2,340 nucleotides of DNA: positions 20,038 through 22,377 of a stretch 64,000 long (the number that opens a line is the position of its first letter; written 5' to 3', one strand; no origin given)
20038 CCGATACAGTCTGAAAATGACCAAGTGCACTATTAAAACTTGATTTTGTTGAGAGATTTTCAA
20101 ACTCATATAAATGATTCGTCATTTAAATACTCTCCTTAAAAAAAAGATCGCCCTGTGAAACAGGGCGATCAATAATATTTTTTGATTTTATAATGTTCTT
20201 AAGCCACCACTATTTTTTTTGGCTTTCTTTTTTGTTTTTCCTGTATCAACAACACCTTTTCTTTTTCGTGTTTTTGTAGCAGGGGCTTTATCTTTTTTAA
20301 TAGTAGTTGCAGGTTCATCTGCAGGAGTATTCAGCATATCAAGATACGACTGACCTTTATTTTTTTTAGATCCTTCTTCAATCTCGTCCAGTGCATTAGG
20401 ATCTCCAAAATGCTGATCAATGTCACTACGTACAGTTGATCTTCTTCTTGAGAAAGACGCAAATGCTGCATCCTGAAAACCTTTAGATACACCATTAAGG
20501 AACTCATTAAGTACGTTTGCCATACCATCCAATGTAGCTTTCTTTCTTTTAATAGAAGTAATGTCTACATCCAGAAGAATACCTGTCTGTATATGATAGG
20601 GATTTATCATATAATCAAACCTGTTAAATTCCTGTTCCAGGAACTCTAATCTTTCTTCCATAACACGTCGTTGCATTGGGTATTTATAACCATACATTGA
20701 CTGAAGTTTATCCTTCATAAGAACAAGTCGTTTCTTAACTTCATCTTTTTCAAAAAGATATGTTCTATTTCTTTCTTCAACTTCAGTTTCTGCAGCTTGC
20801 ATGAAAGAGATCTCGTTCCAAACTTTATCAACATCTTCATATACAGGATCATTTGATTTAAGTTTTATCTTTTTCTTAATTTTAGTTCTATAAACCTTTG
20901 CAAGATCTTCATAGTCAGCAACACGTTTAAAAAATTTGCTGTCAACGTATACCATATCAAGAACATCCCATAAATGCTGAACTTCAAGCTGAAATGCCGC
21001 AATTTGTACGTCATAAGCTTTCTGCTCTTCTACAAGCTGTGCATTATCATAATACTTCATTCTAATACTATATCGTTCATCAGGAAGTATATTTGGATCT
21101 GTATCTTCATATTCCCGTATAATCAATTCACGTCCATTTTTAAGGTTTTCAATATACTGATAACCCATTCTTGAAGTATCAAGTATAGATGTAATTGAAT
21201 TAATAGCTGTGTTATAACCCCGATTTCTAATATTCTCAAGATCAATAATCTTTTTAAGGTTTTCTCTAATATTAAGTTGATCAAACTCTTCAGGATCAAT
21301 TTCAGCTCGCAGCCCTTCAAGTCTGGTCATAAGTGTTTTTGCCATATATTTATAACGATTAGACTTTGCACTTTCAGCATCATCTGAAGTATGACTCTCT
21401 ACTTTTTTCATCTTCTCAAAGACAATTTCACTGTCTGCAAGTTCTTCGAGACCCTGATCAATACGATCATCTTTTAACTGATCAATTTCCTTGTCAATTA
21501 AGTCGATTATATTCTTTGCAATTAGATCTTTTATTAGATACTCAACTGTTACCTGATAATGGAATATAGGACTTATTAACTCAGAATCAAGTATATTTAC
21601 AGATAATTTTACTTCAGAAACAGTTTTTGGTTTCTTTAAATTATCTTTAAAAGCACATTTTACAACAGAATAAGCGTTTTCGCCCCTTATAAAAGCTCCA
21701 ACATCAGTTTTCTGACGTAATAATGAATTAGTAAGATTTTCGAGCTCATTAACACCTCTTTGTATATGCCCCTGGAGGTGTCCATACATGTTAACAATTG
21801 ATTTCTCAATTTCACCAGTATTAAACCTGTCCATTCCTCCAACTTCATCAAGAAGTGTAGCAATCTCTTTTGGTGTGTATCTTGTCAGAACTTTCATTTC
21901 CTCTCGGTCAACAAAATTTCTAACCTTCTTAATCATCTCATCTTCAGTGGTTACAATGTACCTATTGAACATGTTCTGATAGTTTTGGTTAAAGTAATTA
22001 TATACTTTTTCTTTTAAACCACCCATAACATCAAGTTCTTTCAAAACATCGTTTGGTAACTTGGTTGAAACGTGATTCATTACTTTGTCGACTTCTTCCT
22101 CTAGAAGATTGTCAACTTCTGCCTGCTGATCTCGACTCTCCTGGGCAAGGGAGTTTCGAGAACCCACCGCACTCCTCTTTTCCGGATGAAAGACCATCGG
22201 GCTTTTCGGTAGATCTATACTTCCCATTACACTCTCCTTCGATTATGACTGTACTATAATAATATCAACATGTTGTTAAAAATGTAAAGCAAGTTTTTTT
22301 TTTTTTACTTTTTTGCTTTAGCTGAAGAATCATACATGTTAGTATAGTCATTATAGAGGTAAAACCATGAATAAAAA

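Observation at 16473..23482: ppdK / hypothetical / ~679-aa CfpA-like filament protein / exported vWA protein: a Treponema-type neighbourhood in a very low-GC genome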

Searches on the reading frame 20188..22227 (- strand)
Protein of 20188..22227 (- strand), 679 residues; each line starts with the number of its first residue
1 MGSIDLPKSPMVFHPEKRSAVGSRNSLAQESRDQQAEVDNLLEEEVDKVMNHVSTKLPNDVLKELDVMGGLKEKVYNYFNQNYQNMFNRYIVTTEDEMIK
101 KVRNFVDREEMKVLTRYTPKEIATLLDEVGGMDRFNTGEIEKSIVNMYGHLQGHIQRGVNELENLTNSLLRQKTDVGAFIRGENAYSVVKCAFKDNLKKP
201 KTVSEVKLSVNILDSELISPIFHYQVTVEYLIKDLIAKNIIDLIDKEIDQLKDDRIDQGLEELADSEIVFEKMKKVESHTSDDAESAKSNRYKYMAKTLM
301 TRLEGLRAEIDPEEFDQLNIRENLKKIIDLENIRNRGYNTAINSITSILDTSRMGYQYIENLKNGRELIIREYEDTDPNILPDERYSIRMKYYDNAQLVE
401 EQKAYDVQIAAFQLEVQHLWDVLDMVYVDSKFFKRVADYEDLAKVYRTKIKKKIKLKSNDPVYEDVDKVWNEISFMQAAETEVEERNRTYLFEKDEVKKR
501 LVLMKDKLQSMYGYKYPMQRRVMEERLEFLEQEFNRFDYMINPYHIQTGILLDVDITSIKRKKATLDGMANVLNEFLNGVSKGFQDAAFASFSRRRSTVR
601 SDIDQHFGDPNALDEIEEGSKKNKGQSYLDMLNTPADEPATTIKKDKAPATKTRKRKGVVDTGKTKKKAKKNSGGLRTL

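Call 7: search_protein_families(library=pfam, proteins=[window:20188-22227:-], max_evalue=0.01)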
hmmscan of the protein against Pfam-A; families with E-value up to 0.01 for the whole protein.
window:20188-22227:- (679 aa): 0 families

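Call 8: search_protein_families(library=ncbifam, proteins=[window:20188-22227:-], max_evalue=0.01)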
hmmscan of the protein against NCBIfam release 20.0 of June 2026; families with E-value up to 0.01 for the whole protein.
window:20188-22227:- (679 aa): 1 family
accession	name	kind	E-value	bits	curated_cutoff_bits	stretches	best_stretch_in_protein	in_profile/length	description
NF040882.1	cfpA_ASD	equivalog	0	1169.6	500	1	5-608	1-604/605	cytoplasmic filament protein CfpA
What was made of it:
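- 20188..22227 (-): cfpA, the cytoplasmic filament protein (679 aa). It has an acidic conserved core (1-608) and a variable Lys/Arg-rich tail (609-679). NCBIfam NF040882 equivalog scores 1169.6 bits against a cut-off of 500 (call 8).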

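Call 10: find_homologous_proteins(query=window:20188-22227:-)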
Query window:20188-22227:- (679 aa): 2827 proteins with E <= 0.001 among 8000 candidates; the best 120 are listed.
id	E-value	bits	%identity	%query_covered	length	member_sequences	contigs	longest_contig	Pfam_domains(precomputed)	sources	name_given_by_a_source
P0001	0.0e+0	1429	95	100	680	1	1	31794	PF27473.1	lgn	-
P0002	0.0e+0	1403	92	100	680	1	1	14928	PF27473.1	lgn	-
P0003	0.0e+0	1402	92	100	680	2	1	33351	PF27473.1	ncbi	-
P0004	0.0e+0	1393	92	100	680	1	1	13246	PF27473.1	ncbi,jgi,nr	ncbi:MAG: cytoplasmic filament protein CfpA [Spirochaetia bacterium]|jgi:hypothetical protein|nr:cyt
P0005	0.0e+0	1386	91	100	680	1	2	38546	PF27473.1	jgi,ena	-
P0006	0.0e+0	1384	92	100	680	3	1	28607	PF27473.1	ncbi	-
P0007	0.0e+0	1382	92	100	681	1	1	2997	PF27473.1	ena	-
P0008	0.0e+0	1365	91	100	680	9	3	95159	PF27473.1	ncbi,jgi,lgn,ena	-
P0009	0.0e+0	1363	91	100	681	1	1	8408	PF27473.1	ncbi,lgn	-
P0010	0.0e+0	1360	90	100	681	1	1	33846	PF27473.1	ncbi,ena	-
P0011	0.0e+0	1356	91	100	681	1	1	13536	PF27473.1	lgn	-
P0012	0.0e+0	1330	88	100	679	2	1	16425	PF27473.1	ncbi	-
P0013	0.0e+0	1243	83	98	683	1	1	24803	PF27473.1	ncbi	-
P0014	0.0e+0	1233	83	97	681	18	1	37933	PF27473.1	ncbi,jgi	-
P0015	0.0e+0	1184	78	100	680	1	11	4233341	PF27473.1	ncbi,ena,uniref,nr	ncbi:cytoplasmic filament protein CfpA [Marispirochaeta aestuarii]|uniref:Cytochrome C oxidase subun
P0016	0.0e+0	1183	77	100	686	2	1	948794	PF27473.1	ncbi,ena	-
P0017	0.0e+0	1182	78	100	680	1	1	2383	PF27473.1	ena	-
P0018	0.0e+0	1181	78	99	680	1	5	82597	PF27473.1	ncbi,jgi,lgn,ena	-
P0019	0.0e+0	1177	78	99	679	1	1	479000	PF27473.1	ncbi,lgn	-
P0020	0.0e+0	1176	77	100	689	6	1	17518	PF27473.1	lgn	-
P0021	0.0e+0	1176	81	94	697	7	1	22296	PF27473.1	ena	-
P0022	0.0e+0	1174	77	100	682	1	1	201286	PF27473.1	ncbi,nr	ncbi:MAG: cytochrome C oxidase subunit II [Spirochaetales bacterium]|nr:cytochrome C oxidase subunit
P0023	0.0e+0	1173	76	100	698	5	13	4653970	PF27473.1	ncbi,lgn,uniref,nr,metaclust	ncbi:cytoplasmic filament protein CfpA [Sediminispirochaeta smaragdinae]|uniref:Cytoplasmic filament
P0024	0.0e+0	1171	76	100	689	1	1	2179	PF27473.1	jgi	jgi:hypothetical protein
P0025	0.0e+0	1169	76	99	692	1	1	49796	PF27473.1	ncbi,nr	ncbi:MAG: cytochrome C oxidase subunit II [Spirochaetales bacterium]|nr:cytochrome C oxidase subunit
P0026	0.0e+0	1167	78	99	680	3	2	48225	PF27473.1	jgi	jgi:hypothetical protein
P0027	0.0e+0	1165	78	98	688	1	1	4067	PF27473.1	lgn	-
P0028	0.0e+0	1162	78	98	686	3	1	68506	PF27473.1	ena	-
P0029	0.0e+0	1160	77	96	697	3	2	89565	PF27473.1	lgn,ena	-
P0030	0.0e+0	1157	77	98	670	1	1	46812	PF27473.1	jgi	jgi:hypothetical protein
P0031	0.0e+0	1157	75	100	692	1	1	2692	PF27473.1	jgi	jgi:hypothetical protein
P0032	0.0e+0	1156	75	100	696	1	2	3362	PF27473.1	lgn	-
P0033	0.0e+0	1155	77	98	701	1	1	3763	PF27473.1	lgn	-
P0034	0.0e+0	1154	76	100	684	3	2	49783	PF27473.1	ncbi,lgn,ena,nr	ncbi:MAG: cytochrome C oxidase subunit II [Spirochaetales bacterium]|nr:cytochrome C oxidase subunit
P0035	0.0e+0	1153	76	100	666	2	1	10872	PF27473.1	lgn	-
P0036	0.0e+0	1152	76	98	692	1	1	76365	PF27473.1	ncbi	-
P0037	0.0e+0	1152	79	95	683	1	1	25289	PF27473.1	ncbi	-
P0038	0.0e+0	1151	78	95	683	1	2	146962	PF27473.1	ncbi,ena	-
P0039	0.0e+0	1151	79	94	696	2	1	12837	PF27473.1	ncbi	ncbi:MAG: cytoplasmic filament protein CfpA [Spirochaetaceae bacterium]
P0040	0.0e+0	1150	75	100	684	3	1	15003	PF27473.1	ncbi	-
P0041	0.0e+0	1150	80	93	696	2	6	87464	PF27473.1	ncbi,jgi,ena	-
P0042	0.0e+0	1149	75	98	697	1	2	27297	PF27473.1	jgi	jgi:hypothetical protein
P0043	0.0e+0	1147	75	100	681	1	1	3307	PF27473.1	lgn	-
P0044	0.0e+0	1147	78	95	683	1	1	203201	PF27473.1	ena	-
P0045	0.0e+0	1147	75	100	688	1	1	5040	PF27473.1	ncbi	ncbi:MAG: cytoplasmic filament protein CfpA [Spirochaetota bacterium]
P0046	0.0e+0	1146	75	100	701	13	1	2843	PF27473.1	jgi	-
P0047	0.0e+0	1145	82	90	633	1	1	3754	PF27473.1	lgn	-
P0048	0.0e+0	1145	77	97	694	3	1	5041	PF27473.1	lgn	-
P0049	0.0e+0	1144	77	97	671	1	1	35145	PF27473.1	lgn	-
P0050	0.0e+0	1144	75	98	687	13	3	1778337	PF27473.1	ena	-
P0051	0.0e+0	1144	77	96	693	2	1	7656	PF27473.1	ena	-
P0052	0.0e+0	1143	74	100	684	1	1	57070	PF27473.1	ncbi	-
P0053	0.0e+0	1143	79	95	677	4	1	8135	PF27473.1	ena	-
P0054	0.0e+0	1142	76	100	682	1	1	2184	PF27473.1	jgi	jgi:hypothetical protein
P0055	0.0e+0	1141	74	100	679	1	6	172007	PF27473.1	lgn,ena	-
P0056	0.0e+0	1141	74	100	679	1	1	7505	PF27473.1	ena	-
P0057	0.0e+0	1140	77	97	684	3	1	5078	PF27473.1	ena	-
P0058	0.0e+0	1139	74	100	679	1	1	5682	PF27473.1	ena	-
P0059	0.0e+0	1138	75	100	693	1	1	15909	PF27473.1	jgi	jgi:hypothetical protein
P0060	0.0e+0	1137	75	100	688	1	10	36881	PF27473.1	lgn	-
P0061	0.0e+0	1137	75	100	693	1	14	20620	PF27473.1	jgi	jgi:hypothetical protein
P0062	0.0e+0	1137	77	95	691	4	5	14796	PF27473.1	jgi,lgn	-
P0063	0.0e+0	1137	76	100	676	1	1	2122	PF27473.1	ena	-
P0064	0.0e+0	1136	75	100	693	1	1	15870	PF27473.1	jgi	jgi:hypothetical protein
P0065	0.0e+0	1136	73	100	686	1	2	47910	PF27473.1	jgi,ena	-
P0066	0.0e+0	1136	76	100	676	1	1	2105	PF27473.1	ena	-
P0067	0.0e+0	1136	74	99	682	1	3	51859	PF27473.1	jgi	jgi:hypothetical protein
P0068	0.0e+0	1136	77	97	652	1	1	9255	PF27473.1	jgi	jgi:hypothetical protein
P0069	0.0e+0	1135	78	95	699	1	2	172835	PF27473.1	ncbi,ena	-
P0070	0.0e+0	1134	76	96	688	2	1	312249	PF27473.1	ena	-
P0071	0.0e+0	1134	74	100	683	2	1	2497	PF27473.1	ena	-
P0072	0.0e+0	1134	74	100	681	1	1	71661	PF27473.1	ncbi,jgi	jgi:hypothetical protein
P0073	0.0e+0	1134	73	100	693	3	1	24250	PF27473.1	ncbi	-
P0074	0.0e+0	1133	79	93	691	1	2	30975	PF27473.1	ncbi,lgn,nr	ncbi:MAG: cytochrome C oxidase subunit II [Spirochaetaceae bacterium]|nr:cytochrome C oxidase subuni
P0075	0.0e+0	1133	74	100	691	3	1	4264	PF27473.1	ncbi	-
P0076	0.0e+0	1133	77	94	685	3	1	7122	PF27473.1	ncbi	ncbi:MAG: cytoplasmic filament protein CfpA [Sediminispirochaetaceae bacterium]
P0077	0.0e+0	1132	75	100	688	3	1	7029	PF27473.1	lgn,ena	-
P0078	0.0e+0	1132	74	100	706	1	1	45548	PF27473.1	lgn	-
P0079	0.0e+0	1131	78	94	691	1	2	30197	PF27473.1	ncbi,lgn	ncbi:MAG: cytoplasmic filament protein CfpA [Spirochaetia bacterium]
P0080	0.0e+0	1131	77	94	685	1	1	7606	PF27473.1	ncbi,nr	ncbi:MAG: cytoplasmic filament protein CfpA [Spirochaetota bacterium]|nr:cytoplasmic filament protei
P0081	0.0e+0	1131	73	100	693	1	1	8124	PF27473.1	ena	-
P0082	0.0e+0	1131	78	93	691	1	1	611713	PF27473.1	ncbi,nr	ncbi:MAG: cytoplasmic filament protein CfpA [Spirochaetia bacterium]|nr:cytoplasmic filament protein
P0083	0.0e+0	1130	75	100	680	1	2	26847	PF27473.1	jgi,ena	-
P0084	0.0e+0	1129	77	96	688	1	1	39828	PF27473.1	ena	-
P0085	0.0e+0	1129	74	100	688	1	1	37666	PF27473.1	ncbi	-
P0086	0.0e+0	1129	77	96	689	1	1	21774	PF27473.1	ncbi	ncbi:MAG: cytoplasmic filament protein CfpA [Spirochaetia bacterium]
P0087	0.0e+0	1129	77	96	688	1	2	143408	PF27473.1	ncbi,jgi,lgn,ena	jgi:hypothetical protein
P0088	0.0e+0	1128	74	100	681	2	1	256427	PF27473.1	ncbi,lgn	-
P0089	0.0e+0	1128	77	96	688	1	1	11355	PF27473.1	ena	-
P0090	0.0e+0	1128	79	93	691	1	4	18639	PF27473.1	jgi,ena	-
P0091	0.0e+0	1128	77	96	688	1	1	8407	PF27473.1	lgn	-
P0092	0.0e+0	1127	76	97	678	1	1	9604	PF27473.1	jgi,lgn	jgi:hypothetical protein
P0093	0.0e+0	1126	77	96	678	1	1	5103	PF27473.1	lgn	-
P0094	0.0e+0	1124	73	100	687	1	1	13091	PF27473.1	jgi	-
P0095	0.0e+0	1124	74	99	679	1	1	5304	PF27473.1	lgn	-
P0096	0.0e+0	1124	74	100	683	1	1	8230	PF27473.1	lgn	-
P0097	0.0e+0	1124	76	97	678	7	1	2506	PF27473.1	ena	-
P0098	0.0e+0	1123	74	100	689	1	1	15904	PF27473.1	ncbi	-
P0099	0.0e+0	1122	77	93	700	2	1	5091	PF27473.1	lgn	-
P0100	0.0e+0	1122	74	100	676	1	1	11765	PF27473.1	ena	-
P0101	0.0e+0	1121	80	92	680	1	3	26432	PF27473.1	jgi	jgi:hypothetical protein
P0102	0.0e+0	1121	75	99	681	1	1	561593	PF27473.1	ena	-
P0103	0.0e+0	1120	75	99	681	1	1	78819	PF27473.1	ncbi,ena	-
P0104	0.0e+0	1120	73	99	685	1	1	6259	PF27473.1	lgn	-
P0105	0.0e+0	1120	77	95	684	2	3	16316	PF27473.1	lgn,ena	-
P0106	0.0e+0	1120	77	95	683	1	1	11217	PF27473.1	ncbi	-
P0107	0.0e+0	1120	74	98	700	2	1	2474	PF27473.1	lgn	-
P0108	0.0e+0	1119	76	99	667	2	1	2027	PF27473.1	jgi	jgi:hypothetical protein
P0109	0.0e+0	1119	74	100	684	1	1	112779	PF27473.1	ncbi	-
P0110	0.0e+0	1119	74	100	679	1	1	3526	PF27473.1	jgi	jgi:hypothetical protein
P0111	0.0e+0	1117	83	88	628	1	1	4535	PF27473.1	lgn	-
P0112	0.0e+0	1116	74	99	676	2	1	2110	PF27473.1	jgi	jgi:hypothetical protein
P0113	0.0e+0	1115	74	100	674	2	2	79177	PF27473.1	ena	-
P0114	0.0e+0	1115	79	91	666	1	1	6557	PF27473.1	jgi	jgi:hypothetical protein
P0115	0.0e+0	1114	73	99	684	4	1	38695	PF27473.1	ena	-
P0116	0.0e+0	1113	76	94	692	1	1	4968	PF27473.1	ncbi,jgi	jgi:hypothetical protein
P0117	0.0e+0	1112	76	95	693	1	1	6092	PF27473.1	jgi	jgi:hypothetical protein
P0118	0.0e+0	1112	74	99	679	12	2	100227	PF27473.1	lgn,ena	-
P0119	0.0e+0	1111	74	100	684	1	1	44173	PF27473.1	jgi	-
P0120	0.0e+0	1111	78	93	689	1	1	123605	PF27473.1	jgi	-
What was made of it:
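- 20188..22227 (-): There are 2827 homologues; named ones include CfpA of Marispirochaeta aestuarii (78%) and Sediminispirochaeta smaragdinae (76%) (call 10).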

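Call 11: find_related_loci(query=window:20188-22227:-, collection=genome_contigs, flank=8000)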
Query window:20188-22227:- (679 aa) in genome_contigs; peptide patterns used: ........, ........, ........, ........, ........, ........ (x = any residue, [..] = any of these).
592 stretches matched a pattern; 539 encode a relative of the query (tblastn E <= 1e-3); the best 80 are kept; 80 distinct loci.
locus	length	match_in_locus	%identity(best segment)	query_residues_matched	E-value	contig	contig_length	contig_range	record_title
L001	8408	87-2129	91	1-679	0e+0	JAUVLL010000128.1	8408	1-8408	MAG: Spirochaetaceae bacterium isolate CSMAG_505 CSMAG_505_k141_704414_length_8408_cov_9.0000, whole genome shotgun sequ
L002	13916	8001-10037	88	1-679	0e+0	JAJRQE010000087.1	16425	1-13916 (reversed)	MAG: Spirochaetes bacterium isolate Dive100_bin10.36 k141_204232, whole genome shotgun sequence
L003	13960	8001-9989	84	1-662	0e+0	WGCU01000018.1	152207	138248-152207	MAG: Spirochaetaceae bacterium isolate S145_15 k151_151537, whole genome shotgun sequence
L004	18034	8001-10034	81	1-679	0e+0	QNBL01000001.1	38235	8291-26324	MAG: Spirochaetes bacterium isolate B11_G9 B11_Guay9_scaffold_00237, whole genome shotgun sequence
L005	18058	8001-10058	77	1-679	0e+0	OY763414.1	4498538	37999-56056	MAG: Marispirochaeta sp. isolate 5fa09a75-d9de-49da-affa-8a28216b0e6a genome assembly, chromosome: 1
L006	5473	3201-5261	76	1-679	0e+0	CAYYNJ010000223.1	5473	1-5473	MAG TPA_asm: uncultured Spirochaetaceae bacterium isolate binchicken_co42_417 genome assembly, contig: NODE_29197_length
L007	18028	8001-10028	78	1-674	0e+0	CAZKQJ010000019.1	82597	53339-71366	MAG TPA_asm: uncultured Spirochaetaceae bacterium isolate SRP241341_co1_254 genome assembly, contig: NODE_380_length_825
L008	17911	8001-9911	81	1-637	0e+0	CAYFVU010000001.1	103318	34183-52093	MAG TPA_asm: uncultured Spirochaetaceae bacterium isolate ERP107533_co1_8 genome assembly, contig: NODE_32_length_103318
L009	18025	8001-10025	78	1-674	0e+0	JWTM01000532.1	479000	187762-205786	Candidatus Marispirochaeta associata strain JC231 contig531, whole genome shotgun sequence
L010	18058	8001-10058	77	1-679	0e+0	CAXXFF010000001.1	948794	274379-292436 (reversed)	MAG: Marispirochaeta sp. isolate 0d38d6bb-cb51-48eb-adf8-254e7494e10b genome assembly, contig: contig_1, whole genome sh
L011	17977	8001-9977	77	1-652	0e+0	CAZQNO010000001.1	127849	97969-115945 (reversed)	MAG TPA_asm: uncultured Spirochaetaceae bacterium isolate binchicken_co8_343 genome assembly, contig: NODE_39_length_127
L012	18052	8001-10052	76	1-679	0e+0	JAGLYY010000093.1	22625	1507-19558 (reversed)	MAG: Spirochaetales bacterium isolate RS_13_41 ZL320.bin.41.fa_93, whole genome shotgun sequence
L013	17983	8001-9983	77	1-656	0e+0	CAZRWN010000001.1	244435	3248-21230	MAG TPA_asm: uncultured Sediminispirochaeta sp. isolate SRP252850_co1_385 genome assembly, contig: NODE_11_length_244435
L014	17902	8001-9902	80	1-633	0e+0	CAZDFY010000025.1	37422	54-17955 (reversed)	MAG TPA_asm: uncultured Sediminispirochaeta sp. isolate binchicken_co218_94 genome assembly, contig: NODE_756_length_374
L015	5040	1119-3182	75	1-679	0e+0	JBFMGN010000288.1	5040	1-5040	MAG: Spirochaetota bacterium isolate MAG298 MAG298_288, whole genome shotgun sequence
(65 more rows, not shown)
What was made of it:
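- Closest known: cfpA loci of Marispirochaeta and Sediminispirochaeta. Same: 76-78% CfpA identity (calls 10, 11).
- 76-78% identity to named CfpA of cultured Marispirochaeta and Sediminispirochaeta, and 88-91% to Spirochaetaceae MAGs (calls 10, 11).
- Tried and rejected: The nearest genomes are Spirochaetaceae MAGs and Marispirochaeta (call 11).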

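Call 14: search_solved_structures(query=window:20188-22227:-, max_evalue=1)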
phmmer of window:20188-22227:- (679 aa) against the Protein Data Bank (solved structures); distinct sequences matched with E-value up to 1: 0.

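Call 41: predict_structure(alignment_id=A1)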
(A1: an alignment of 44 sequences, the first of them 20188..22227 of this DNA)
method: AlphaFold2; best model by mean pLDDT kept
length: 679 residues; sequences in the alignment: 44
mean_pLDDT: 48.6   pTM: 0.24
mean pLDDT of the five models: 48.6, 46.5, 46.0, 44.8, 41.9
residues with pLDDT >= 90: 0; 70-90: 44; 50-70: 290; < 50: 345
segments of 3 or more residues with pLDDT < 50: 1-31, 87-92, 94-96, 129-136, 138-141, 168-232, 337-339, 341-350, 352-356, 380-396, 459-493, 538-566, 568-570, 587-630, 632-679
pLDDT, mean of each block of 10 residues (from residue 1): 28 32 37 60 68 68 56 64 52 49 55 49 49 41 55 59 52 38 32 31 26 31 37 54 72 74 65 57 56 57 51 53 58 52 45 50 57 52 44 49 59 69 57 52 59 55 36 29 35 59 71 58 72 58 32 32 46 53 48 39 32 30 43 39 30 28 31 32
secondary structure, 60 per line:
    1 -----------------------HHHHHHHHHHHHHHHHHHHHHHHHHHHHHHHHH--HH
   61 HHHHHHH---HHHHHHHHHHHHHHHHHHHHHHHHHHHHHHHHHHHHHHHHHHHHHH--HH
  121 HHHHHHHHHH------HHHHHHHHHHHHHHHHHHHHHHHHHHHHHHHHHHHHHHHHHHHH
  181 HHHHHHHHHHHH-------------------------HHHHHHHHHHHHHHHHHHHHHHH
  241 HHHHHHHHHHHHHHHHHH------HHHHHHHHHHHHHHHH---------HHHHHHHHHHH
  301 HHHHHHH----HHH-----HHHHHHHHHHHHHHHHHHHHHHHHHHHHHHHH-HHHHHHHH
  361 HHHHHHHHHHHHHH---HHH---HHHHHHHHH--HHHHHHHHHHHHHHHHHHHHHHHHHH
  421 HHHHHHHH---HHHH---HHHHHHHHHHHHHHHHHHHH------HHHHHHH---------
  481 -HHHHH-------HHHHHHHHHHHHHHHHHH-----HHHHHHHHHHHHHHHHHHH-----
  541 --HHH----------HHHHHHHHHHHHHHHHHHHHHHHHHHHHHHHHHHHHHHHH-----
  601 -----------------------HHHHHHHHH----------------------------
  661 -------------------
elements in order (helices of 4 or more, strands of 3 or more residues): H24-56 H59-67 H71-116 H119-130 H137-192 H218-258 H265-280 H290-307 H320-351 H353-374 H384-392 H395-428 H432-435 H439-458 H465-471 H482-486 H494-511 H517-535 H556-595 H624-632
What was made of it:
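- On CfpA (NCBIfam NF040882; Pfam PF27473 CfpA_C): The AF2 monomer model is of low confidence (pLDDT 48.6, call 41).
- On IF-like coiled-coil filament proteins: The AF2 secondary structure is all-alpha but of low confidence (call 41).
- Closest known: Bacterial intermediate-filament-like coiled-coil proteins. Same: The AF2 model is all-helical, with helices up to 56 residues (call 41).
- The AF2 model of CfpA is poor (mean pLDDT 48.6, call 41), and no solved structure is detectable by sequence (call 14).
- Tried and rejected: AF2 of CfpA with 44 homologues gave mean pLDDT 48.6 (call 41).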
